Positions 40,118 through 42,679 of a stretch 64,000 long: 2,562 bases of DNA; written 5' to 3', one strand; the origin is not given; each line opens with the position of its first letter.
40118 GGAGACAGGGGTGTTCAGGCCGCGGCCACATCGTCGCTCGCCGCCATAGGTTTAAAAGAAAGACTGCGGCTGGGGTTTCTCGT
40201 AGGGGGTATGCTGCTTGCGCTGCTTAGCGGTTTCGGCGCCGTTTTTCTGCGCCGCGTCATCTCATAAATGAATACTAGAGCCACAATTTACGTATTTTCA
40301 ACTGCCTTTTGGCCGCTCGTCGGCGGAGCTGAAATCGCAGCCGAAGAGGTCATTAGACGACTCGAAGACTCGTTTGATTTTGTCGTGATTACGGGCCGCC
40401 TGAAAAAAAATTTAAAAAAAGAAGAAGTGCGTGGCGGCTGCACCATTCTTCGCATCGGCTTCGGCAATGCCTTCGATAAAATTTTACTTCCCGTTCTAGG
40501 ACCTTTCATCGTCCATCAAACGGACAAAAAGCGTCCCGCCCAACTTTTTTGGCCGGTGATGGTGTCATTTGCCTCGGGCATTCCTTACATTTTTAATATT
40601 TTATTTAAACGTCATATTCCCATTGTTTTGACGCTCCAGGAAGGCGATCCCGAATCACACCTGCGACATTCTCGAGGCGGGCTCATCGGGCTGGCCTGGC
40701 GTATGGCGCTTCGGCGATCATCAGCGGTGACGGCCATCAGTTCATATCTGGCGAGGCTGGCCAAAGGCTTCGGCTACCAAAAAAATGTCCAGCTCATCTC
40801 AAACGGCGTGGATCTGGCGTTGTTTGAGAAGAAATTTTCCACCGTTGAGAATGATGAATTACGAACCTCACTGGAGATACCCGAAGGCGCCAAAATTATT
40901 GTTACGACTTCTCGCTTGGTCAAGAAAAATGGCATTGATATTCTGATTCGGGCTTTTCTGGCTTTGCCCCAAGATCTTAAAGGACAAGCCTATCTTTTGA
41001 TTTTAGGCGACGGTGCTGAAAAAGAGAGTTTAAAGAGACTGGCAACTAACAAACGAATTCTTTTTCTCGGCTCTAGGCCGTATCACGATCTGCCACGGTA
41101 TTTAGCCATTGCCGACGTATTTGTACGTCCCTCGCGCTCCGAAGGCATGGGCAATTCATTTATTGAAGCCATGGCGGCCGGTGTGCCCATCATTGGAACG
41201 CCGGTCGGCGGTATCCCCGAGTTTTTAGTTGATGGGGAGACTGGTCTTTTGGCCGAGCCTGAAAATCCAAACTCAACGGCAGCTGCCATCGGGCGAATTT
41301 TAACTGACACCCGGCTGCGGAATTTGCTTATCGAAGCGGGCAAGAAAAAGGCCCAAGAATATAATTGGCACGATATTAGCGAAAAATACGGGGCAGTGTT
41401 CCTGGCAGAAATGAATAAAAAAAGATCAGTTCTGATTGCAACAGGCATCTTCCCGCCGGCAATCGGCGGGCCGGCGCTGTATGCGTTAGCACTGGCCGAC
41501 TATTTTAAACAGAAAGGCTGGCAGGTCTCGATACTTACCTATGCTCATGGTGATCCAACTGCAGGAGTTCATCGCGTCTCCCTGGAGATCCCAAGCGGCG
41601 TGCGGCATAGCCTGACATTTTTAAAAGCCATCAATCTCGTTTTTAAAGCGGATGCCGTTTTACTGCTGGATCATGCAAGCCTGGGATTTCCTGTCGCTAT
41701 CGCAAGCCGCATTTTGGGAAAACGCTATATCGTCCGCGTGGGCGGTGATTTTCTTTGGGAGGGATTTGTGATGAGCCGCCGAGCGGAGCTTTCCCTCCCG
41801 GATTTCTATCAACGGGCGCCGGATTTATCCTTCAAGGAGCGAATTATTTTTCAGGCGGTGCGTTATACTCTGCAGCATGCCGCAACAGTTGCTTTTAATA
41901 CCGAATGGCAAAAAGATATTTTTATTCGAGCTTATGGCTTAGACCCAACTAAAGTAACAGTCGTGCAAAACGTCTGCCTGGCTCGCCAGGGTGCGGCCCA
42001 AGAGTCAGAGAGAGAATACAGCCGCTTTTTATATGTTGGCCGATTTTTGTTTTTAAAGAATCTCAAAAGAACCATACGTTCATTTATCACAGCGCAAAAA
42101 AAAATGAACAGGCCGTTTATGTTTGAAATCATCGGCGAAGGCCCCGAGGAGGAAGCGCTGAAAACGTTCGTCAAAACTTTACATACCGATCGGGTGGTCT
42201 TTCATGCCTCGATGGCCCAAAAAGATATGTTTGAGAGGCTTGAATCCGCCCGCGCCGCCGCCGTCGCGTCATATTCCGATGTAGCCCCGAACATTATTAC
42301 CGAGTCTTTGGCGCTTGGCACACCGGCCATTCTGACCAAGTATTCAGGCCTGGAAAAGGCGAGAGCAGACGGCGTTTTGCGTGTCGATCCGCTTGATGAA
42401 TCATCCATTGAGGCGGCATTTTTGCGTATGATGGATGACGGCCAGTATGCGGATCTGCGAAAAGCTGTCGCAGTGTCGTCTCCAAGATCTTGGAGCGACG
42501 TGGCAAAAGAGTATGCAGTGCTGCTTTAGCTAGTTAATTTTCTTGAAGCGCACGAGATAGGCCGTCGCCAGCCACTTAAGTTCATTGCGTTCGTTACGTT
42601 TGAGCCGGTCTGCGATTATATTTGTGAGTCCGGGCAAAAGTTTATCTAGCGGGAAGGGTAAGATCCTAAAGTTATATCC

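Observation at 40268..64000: About 24-kb glycosylation island rich in bifunctional fusions, with three GT-C (ArnT/PMT-like) enzymes, immediately downstream of the Ser/Thr-rich surface-protein cluster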

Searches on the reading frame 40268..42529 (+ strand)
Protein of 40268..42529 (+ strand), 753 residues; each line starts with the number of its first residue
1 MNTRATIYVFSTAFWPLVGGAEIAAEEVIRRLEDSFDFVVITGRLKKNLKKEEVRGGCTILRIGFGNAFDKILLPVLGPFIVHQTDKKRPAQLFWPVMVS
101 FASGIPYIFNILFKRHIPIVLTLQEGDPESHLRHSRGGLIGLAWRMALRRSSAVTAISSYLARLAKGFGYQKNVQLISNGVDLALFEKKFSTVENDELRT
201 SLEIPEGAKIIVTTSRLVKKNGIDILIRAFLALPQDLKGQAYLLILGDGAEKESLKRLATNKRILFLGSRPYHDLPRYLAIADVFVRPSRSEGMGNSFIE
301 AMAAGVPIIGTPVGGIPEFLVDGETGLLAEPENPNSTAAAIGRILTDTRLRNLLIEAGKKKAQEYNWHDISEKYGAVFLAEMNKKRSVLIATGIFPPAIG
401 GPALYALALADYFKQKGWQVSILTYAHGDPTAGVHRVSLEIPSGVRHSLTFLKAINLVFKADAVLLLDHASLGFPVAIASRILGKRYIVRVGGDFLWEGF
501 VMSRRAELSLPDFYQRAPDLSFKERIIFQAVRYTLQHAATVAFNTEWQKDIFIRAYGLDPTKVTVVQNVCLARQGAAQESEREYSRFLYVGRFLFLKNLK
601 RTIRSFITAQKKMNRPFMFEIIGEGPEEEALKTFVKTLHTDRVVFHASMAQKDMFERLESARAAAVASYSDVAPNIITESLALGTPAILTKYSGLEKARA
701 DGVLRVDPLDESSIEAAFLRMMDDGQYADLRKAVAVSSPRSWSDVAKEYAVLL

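Call 5: search_protein_families(library=pfam, proteins=[window:40268-42529:+], max_evalue=0.01)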
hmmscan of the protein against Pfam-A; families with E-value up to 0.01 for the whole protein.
window:40268-42529:+ (753 aa): 6 families
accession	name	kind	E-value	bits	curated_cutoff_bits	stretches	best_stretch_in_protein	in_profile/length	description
PF00534.26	Glycos_transf_1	-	7.9e-61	205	26.4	2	196-360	3-171/172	Glycosyl transferases group 1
PF13692.12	Glyco_trans_1_4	-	1.2e-50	171.9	27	2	209-347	2-142/142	Glycosyl transferases group 1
PF13439.12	Glyco_transf_4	-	2.5e-24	86.7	28.5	2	399-568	1-164/170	Glycosyltransferase Family 4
PF13579.12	Glyco_trans_4_4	-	5.4e-20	72.8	29.7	2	400-568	1-157/158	Glycosyl transferase 4-like domain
PF13524.12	Glyco_trans_1_2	-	1.2e-08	35.4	25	1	263-368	28-136/144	Glycosyl transferase-like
PF20706.3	GT4-conflict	-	4.5e-08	32.9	26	1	206-322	195-322/385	Family 4 Glycosyltransferase in conflict systems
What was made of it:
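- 40268..42529 (+): G1: double GT4 glycosyltransferase (two GT-B modules, 753 aa). Pfam gives two stretches each of Glycos_transf_1 and Glyco_transf_4 (call 5).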

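Call 53: find_homologous_proteins(query=window:40268-42529:+, max_evalue=1e-30)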
Query window:40268-42529:+ (753 aa): 412 proteins with E <= 1e-30 among 8000 candidates; the best 120 are listed.
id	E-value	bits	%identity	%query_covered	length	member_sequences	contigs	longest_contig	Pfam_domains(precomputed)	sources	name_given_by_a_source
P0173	0.0e+0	1677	100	100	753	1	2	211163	PF00534.27,PF13579.13,PF13524.13,PF13439.13,PF20706.4,PF13692.13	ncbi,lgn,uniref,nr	ncbi:MAG: glycosyltransferase family 4 protein [Candidatus Sungbacteria bacterium]|uniref:Glycosyltr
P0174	6.0e-214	731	47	100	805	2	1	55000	PF00534.27,PF13579.13,PF13524.13,PF13439.13,PF20706.4,PF13692.13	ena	-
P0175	4.2e-211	721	47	97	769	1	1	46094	PF00534.27,PF13579.13,PF13524.13,PF13439.13,PF20706.4,PF13692.13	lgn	-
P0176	1.5e-207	709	47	98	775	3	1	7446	PF00534.27,PF13579.13,PF13524.13,PF13439.13,PF20706.4,PF13692.13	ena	-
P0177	1.4e-206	706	46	99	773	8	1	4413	PF00534.27,PF13579.13,PF13524.13,PF13439.13,PF20706.4,PF13692.13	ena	-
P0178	4.3e-206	705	46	100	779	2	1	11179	PF00534.27,PF13579.13,PF13439.13,PF20706.4,PF13692.13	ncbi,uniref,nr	ncbi:MAG: glycosyltransferase family 4 protein [Candidatus Sungbacteria bacterium]|uniref:Glycosyltr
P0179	8.2e-206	704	46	99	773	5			PF00534.27,PF13579.13,PF13524.13,PF13439.13,PF20706.4,PF13692.13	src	-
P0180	7.0e-204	697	50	58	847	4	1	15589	PF00534.27,PF13579.13,PF13524.13,PF13439.13,PF20706.4,PF13692.13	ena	-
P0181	2.2e-202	692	46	100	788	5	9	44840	PF00534.27,PF13579.13,PF13524.13,PF13439.13,PF20706.4,PF13692.13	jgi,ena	-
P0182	1.1e-199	683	47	97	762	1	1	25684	PF00534.27,PF13579.13,PF13524.13,PF13439.13,PF20706.4,PF13692.13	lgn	-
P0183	2.5e-199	682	46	97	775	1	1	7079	PF00534.27,PF13579.13,PF13524.13,PF13439.13,PF20706.4,PF13692.13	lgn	-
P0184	4.3e-198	678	43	98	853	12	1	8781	PF00534.27,PF13579.13,PF13524.13,PF13439.13,PF20706.4,PF13692.13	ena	-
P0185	4.5e-197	675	46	100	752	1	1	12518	PF00534.27,PF13579.13,PF13524.13,PF13439.13,PF20706.4,PF13692.13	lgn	-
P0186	2.2e-183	629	44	99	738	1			PF00534.27,PF13579.13,PF13439.13,PF20706.4,PF13692.13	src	-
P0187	2.0e-174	600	41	99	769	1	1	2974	PF00534.27,PF13579.13,PF13524.13,PF13439.13,PF20706.4,PF13692.13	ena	-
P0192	3.3e-161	556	39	99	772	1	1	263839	PF00534.27,PF13579.13,PF13524.13,PF13439.13,PF20706.4,PF13692.13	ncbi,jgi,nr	ncbi:glycosyltransferase [Candidatus Parcubacteria bacterium]|nr:MAG: glycosyltransferase [Candidatu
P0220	2.8e-144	500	40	93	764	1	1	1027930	PF00534.27,PF13579.13,PF13524.13,PF13439.13,PF20706.4,PF13692.13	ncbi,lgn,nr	ncbi:MAG: glycosyltransferase family 4 protein [bacterium]|nr:glycosyltransferase family 4 protein [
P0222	1.9e-143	497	38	100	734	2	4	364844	PF00534.27,PF13579.13,PF13524.13,PF13439.13,PF20706.4,PF13692.13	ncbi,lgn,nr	ncbi:MAG: glycosyltransferase family 4 protein [Candidatus Sungbacteria bacterium]|nr:glycosyltransf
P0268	2.4e-127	444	34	98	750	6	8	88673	PF00534.27,PF13579.13,PF13524.13,PF13439.13,PF20706.4,PF13692.13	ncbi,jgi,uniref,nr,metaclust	ncbi:hypothetical protein A3G55_04430 [Candidatus Giovannonibacteria bacterium RIFCSPLOWO2_12_FULL_4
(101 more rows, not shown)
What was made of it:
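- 40268..42529 (+): 412 homologues at E<=1e-30; the named ones are from Sungbacteria, Giovannonibacteria and other Parcubacteria (call 53).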

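Call 54: find_encoding_contigs(protein=P0175, flank=10000, max_places=1)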
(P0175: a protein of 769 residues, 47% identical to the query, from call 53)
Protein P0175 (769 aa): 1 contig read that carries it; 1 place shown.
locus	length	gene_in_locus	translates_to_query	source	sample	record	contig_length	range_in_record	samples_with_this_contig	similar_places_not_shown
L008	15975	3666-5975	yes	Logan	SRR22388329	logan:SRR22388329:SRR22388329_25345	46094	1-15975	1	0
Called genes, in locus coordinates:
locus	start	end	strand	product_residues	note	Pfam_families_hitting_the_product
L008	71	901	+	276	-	PF07719:TPR_2 (faint), PF23914:TPR_CcmH_CycH (faint), PF00515:TPR_1 (faint), PF13414:TPR_11 (faint), PF13428:TPR_14 (faint), PF13431:TPR_17 (faint), PF14559:TPR_19 (faint)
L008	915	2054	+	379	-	-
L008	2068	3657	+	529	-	PF00932:LTD, PF00801:PKD, PF18911:PKD_4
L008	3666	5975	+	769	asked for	PF13439:Glyco_transf_4, PF13579:Glyco_trans_4_4, PF20706:GT4-conflict, PF00534:Glycos_transf_1, PF13692:Glyco_trans_1_4, PF13439:Glyco_transf_4, PF13579:Glyco_trans_4_4, PF00534:Glycos_transf_1, +2 more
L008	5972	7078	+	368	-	PF13439:Glyco_transf_4 (weak), PF13579:Glyco_trans_4_4, PF20706:GT4-conflict (weak), PF00534:Glycos_transf_1, PF13692:Glyco_trans_1_4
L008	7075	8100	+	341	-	PF00534:Glycos_transf_1, PF13692:Glyco_trans_1_4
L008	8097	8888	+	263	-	PF01522:Polysacc_deac_1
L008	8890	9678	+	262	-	PF00535:Glycos_transf_2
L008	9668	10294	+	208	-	PF13489:Methyltransf_23 (weak), PF08241:Methyltransf_11, PF13649:Methyltransf_25 (weak)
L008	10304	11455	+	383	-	PF13439:Glyco_transf_4, PF13579:Glyco_trans_4_4, PF00534:Glycos_transf_1, PF13692:Glyco_trans_1_4, PF13524:Glyco_trans_1_2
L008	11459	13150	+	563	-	PF02543:Carbam_trans_N, PF00814:TsaD (faint), PF16861:Carbam_trans_C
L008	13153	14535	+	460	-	PF13231:PMT_2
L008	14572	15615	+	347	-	PF01370:Epimerase, PF04321:RmlD_sub_bind (weak), PF16363:GDP_Man_Dehyd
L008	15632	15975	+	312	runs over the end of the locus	PF01073:3Beta_HSD (weak), PF01370:Epimerase, PF02719:Polysacc_synt_2 (faint), PF16363:GDP_Man_Dehyd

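Call 55: find_encoding_contigs(protein=P0174, flank=10000, max_places=1)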
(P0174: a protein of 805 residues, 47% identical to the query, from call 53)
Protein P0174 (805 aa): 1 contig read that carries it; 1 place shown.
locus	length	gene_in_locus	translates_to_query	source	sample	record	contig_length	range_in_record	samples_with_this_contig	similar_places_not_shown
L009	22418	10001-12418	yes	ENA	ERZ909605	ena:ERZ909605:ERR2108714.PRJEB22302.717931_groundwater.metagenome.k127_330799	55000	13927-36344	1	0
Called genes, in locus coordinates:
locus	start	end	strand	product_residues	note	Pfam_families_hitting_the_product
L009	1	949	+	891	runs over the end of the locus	PF02861:Clp_N, PF23569:NBD_SMAX1, PF00004:AAA, PF17871:AAA_lid_9, PF00004:AAA, PF07724:AAA_2, PF07728:AAA_5, PF10431:ClpB_D2-small, +6 more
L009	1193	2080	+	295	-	PF08220:HTH_DeoR (weak)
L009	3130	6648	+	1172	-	PF01471:PG_binding_1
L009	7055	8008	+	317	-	PF01471:PG_binding_1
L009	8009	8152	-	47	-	-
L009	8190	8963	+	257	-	PF13431:TPR_17 (faint), PF23914:TPR_CcmH_CycH (faint), PF13414:TPR_11 (faint), PF07719:TPR_2 (faint), PF13428:TPR_14 (faint)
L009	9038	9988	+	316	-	PF00932:LTD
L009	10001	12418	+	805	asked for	PF13439:Glyco_transf_4, PF13579:Glyco_trans_4_4, PF20706:GT4-conflict (weak), PF00534:Glycos_transf_1, PF13692:Glyco_trans_1_4, PF13579:Glyco_trans_4_4, PF00534:Glycos_transf_1, PF13692:Glyco_trans_1_4, +2 more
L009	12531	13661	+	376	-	PF13579:Glyco_trans_4_4, PF13439:Glyco_transf_4, PF20706:GT4-conflict, PF00534:Glycos_transf_1, PF13692:Glyco_trans_1_4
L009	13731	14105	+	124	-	PF00892:EamA (weak)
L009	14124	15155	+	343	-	PF20706:GT4-conflict (weak), PF00534:Glycos_transf_1, PF13692:Glyco_trans_1_4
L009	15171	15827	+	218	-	PF13489:Methyltransf_23, PF08241:Methyltransf_11, PF08242:Methyltransf_12 (weak), PF13649:Methyltransf_25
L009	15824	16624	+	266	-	PF00535:Glycos_transf_2, PF10111:Glyco_tranf_2_2 (weak)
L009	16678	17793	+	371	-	PF00534:Glycos_transf_1, PF13692:Glyco_trans_1_4, PF13524:Glyco_trans_1_2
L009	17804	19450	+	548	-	PF00535:Glycos_transf_2, PF13489:Methyltransf_23, PF07021:MetW, PF08241:Methyltransf_11, PF08242:Methyltransf_12, PF13649:Methyltransf_25, PF13847:Methyltransf_31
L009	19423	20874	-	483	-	-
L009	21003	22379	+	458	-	PF01943:Polysacc_synt, PF13440:Polysacc_synt_3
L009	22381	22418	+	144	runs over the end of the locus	PF09997:DUF2238 (weak)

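Call 56: find_encoding_contigs(protein=P0192, flank=10000, max_places=1)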
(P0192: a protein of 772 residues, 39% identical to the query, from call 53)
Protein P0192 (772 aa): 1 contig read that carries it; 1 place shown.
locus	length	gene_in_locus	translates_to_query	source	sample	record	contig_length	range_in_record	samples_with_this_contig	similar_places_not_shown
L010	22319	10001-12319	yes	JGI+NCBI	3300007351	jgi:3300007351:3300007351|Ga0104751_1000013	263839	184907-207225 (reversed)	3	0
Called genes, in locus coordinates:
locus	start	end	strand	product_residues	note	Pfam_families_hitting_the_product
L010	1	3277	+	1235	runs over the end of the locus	-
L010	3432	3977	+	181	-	PF00293:NUDIX, PF14815:NUDIX_4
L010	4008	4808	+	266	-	PF13181:TPR_8 (faint)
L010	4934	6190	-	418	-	-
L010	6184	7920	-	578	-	PF02366:PMT, PF13231:PMT_2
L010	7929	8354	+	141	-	-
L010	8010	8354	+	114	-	-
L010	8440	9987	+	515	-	PF00932:LTD, PF18911:PKD_4, PF00801:PKD (weak), PF00932:LTD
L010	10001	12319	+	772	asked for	PF13439:Glyco_transf_4, PF13579:Glyco_trans_4_4, PF20706:GT4-conflict, PF00534:Glycos_transf_1, PF13692:Glyco_trans_1_4, PF13524:Glyco_trans_1_2, PF13439:Glyco_transf_4, PF13579:Glyco_trans_4_4, +3 more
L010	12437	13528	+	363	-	PF13579:Glyco_trans_4_4, PF13439:Glyco_transf_4, PF00534:Glycos_transf_1, PF13692:Glyco_trans_1_4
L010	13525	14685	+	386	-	PF13439:Glyco_transf_4, PF00534:Glycos_transf_1, PF13692:Glyco_trans_1_4, PF13524:Glyco_trans_1_2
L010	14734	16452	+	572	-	-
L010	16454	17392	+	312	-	PF13489:Methyltransf_23, PF13847:Methyltransf_31 (weak), PF08241:Methyltransf_11, PF08242:Methyltransf_12, PF13649:Methyltransf_25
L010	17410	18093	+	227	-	PF00483:NTP_transferase, PF12804:NTP_transf_3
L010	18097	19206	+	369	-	PF13439:Glyco_transf_4 (faint), PF00534:Glycos_transf_1, PF13692:Glyco_trans_1_4, PF20706:GT4-conflict (faint)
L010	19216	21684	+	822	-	PF00535:Glycos_transf_2, PF13641:Glyco_tranf_2_3 (weak), PF13231:PMT_2 (weak)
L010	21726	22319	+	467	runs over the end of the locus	PF01943:Polysacc_synt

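Call 57: find_encoding_contigs(protein=P0268, flank=10000, max_places=1)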
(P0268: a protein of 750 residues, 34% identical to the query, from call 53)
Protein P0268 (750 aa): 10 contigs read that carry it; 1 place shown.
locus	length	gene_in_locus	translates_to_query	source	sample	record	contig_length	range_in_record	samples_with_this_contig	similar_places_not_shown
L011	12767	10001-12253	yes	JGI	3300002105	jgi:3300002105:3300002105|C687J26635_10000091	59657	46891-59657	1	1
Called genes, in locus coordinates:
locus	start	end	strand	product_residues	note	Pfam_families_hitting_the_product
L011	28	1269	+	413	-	PF00383:dCMP_cyt_deam_1, PF14437:MafB19-deam, PF02223:Thymidylate_kin, PF13521:AAA_28 (weak)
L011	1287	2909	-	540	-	PF02511:Thy1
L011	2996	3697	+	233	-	-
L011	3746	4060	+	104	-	-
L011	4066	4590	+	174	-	-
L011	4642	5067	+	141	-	-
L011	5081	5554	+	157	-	PF00293:NUDIX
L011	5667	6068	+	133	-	-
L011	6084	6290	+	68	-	PF18929:DUF5678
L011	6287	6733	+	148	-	PF13650:Asp_protease_2 (weak), PF13975:gag-asp_proteas (weak)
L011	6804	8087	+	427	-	PF07549:Sec_GG (weak), PF21760:SecD_1st, PF22599:SecDF_P1_head, PF02355:SecD_SecF_C, PF03176:MMPL (weak)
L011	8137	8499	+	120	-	-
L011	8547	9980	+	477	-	PF00932:LTD, PF00801:PKD, PF18911:PKD_4, PF00932:LTD (weak)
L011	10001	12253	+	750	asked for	PF13439:Glyco_transf_4, PF20706:GT4-conflict, PF00534:Glycos_transf_1, PF13692:Glyco_trans_1_4, PF13524:Glyco_trans_1_2, PF13439:Glyco_transf_4, PF00534:Glycos_transf_1, PF13692:Glyco_trans_1_4, +3 more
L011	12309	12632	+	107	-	-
